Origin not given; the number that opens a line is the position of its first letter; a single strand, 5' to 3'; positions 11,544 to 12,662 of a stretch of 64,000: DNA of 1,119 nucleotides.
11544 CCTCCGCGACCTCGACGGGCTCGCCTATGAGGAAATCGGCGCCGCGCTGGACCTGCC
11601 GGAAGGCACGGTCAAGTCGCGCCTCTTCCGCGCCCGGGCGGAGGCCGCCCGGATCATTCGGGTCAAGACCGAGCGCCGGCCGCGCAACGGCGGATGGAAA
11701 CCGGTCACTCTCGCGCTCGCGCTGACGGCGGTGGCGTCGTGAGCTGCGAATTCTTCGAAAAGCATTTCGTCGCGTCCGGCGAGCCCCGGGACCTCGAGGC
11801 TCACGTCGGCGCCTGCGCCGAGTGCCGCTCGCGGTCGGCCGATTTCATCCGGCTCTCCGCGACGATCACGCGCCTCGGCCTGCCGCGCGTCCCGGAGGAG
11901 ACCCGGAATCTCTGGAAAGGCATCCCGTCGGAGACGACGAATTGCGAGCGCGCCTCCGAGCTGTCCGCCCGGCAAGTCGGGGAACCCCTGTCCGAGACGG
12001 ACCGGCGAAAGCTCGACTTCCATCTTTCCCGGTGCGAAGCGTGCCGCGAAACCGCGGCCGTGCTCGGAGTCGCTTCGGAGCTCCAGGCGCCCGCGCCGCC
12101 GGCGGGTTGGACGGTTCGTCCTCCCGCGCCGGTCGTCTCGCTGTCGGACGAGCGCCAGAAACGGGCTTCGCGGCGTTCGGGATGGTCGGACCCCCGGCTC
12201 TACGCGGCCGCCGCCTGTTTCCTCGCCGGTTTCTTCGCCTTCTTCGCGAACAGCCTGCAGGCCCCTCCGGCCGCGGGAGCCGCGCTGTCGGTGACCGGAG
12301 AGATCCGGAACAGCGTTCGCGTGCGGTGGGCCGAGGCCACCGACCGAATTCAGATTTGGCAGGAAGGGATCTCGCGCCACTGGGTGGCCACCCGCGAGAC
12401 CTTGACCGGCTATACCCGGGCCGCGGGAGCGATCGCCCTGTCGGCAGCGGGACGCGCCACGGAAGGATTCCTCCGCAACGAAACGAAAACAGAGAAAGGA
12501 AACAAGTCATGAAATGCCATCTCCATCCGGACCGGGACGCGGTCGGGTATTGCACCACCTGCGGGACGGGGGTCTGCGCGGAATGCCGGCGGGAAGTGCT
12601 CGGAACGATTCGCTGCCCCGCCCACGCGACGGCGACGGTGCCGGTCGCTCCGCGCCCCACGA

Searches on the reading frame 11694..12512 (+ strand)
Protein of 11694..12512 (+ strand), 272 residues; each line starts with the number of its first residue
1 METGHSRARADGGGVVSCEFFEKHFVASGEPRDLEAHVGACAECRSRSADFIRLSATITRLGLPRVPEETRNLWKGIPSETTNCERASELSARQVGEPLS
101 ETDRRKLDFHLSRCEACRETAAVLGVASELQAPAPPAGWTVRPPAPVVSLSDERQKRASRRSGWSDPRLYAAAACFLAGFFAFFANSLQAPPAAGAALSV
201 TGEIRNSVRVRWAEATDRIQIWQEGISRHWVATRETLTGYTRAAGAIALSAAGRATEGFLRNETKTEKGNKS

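Call 71: search_protein_families(library=pfam, proteins=[window:11694-12512:+], max_evalue=0.0001)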
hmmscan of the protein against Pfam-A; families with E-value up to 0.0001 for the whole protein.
window:11694-12512:+ (272 aa): 1 family
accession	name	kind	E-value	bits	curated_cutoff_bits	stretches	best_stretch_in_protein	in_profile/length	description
PF13490.11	zf-HC2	-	2.7e-05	24.6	22.2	0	84-118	1-35/35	Putative zinc-finger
